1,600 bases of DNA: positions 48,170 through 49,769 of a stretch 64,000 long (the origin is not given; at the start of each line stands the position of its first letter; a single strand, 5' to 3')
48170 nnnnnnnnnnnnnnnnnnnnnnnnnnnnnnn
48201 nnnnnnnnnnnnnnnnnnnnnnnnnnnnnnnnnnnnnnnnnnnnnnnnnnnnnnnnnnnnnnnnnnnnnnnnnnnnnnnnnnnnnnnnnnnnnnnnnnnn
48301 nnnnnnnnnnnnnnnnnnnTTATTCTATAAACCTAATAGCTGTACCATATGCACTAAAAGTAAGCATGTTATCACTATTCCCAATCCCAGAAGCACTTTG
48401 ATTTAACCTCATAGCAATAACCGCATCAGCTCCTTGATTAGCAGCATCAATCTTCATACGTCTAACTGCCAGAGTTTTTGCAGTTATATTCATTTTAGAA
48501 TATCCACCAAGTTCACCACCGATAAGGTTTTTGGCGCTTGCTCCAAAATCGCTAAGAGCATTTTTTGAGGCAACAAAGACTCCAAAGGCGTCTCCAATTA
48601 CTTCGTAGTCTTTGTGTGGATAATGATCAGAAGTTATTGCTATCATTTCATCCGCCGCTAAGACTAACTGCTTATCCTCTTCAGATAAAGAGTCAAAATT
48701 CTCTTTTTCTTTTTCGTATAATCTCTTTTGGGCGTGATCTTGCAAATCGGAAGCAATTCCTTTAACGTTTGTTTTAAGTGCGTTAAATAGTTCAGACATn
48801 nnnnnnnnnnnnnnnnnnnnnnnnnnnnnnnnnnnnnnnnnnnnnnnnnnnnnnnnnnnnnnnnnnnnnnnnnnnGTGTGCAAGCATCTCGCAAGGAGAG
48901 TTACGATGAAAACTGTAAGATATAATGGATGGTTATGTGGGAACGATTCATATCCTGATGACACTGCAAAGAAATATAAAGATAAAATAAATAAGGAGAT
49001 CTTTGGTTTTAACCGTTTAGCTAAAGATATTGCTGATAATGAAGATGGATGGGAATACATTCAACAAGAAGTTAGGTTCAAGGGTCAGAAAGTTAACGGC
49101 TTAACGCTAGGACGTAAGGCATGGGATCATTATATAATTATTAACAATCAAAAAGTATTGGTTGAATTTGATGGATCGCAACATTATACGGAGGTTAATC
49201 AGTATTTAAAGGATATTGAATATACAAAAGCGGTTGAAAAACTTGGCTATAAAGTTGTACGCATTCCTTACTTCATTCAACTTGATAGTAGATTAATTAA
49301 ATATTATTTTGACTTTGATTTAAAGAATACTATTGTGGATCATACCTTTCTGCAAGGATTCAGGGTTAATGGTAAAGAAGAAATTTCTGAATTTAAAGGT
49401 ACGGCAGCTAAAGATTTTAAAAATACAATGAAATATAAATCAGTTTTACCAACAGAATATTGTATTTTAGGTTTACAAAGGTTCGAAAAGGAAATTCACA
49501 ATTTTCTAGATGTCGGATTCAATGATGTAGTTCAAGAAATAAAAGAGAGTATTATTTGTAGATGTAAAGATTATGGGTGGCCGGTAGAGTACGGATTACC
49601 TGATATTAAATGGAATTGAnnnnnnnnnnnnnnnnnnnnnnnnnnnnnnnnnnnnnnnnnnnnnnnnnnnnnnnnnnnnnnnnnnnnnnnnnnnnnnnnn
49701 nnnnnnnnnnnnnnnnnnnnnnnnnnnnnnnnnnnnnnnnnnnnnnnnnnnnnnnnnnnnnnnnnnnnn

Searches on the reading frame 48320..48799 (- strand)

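Call 3: search_protein_families(library=pfam, proteins=[window:48320-48799:-], max_evalue=0.01)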
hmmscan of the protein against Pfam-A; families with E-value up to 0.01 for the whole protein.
window:48320-48799:- (159 aa): 1 family
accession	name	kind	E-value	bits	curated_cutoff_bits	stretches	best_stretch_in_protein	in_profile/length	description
PF01906.23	YbjQ_1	-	1.8e-21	77.1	23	1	52-156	1-102/103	Putative heavy-metal-binding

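Call 4: search_protein_families(library=padloc, proteins=[window:48320-48799:-], max_evalue=0.01)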
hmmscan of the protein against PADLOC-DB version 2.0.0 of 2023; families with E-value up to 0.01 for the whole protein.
window:48320-48799:- (159 aa): 0 families

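Call 8: search_protein_families(library=phrogs, proteins=[window:48320-48799:-], max_evalue=0.001)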
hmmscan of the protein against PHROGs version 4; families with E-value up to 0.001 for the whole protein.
window:48320-48799:- (159 aa): 1 family
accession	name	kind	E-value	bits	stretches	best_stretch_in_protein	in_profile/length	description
phrog_15412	-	unknown function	9.7e-07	30.1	1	31-156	31-154/159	-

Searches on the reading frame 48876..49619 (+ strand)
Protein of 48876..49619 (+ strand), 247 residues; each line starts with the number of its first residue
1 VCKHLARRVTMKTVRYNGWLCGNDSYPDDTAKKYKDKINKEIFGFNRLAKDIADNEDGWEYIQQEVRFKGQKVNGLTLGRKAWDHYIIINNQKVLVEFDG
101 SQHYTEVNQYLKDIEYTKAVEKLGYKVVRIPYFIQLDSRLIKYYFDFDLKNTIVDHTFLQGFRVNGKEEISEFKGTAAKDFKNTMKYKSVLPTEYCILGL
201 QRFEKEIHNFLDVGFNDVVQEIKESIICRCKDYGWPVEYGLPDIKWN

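Call 3: search_protein_families(library=pfam, proteins=[window:48876-49619:+], max_evalue=0.01)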
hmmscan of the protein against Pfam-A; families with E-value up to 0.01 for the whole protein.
window:48876-49619:+ (247 aa): 2 families
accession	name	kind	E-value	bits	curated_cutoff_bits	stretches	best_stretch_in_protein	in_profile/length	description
PF04480.18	DUF559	-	3.2e-06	27.4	20.6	1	59-130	22-88/109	Protein of unknown function (DUF559)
PF08373.16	RAP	-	0.00086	19.7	24.2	1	96-133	1-40/58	RAP domain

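Call 4: search_protein_families(library=padloc, proteins=[window:48876-49619:+], max_evalue=0.01)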
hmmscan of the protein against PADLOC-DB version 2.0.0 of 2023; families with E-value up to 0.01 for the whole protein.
window:48876-49619:+ (247 aa): 0 families

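Call 8: search_protein_families(library=phrogs, proteins=[window:48876-49619:+], max_evalue=0.001)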
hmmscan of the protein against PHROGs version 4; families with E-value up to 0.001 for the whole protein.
window:48876-49619:+ (247 aa): 3 families
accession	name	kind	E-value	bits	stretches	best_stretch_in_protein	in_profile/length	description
phrog_559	-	DNA, RNA and nucleotide metabolism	1.9e-05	24.7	1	68-186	330-444/607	HNH endonuclease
phrog_9084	-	DNA, RNA and nucleotide metabolism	0.00032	21.8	1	34-119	51-129/187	homing endonuclease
phrog_7140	-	DNA, RNA and nucleotide metabolism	0.0006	19.6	1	83-125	156-198/423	intron encoded nuclease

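Call 81: search_protein_families(library=ncbifam, proteins=[window:48876-49619:+], max_evalue=0.001)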
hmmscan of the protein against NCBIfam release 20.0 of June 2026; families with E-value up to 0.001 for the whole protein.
window:48876-49619:+ (247 aa): 0 families

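Call 109: search_protein_families(library=padloc, proteins=[window:48876-49619:+], max_evalue=0.01)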
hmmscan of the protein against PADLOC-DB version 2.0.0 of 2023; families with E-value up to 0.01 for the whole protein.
window:48876-49619:+ (247 aa): 0 families
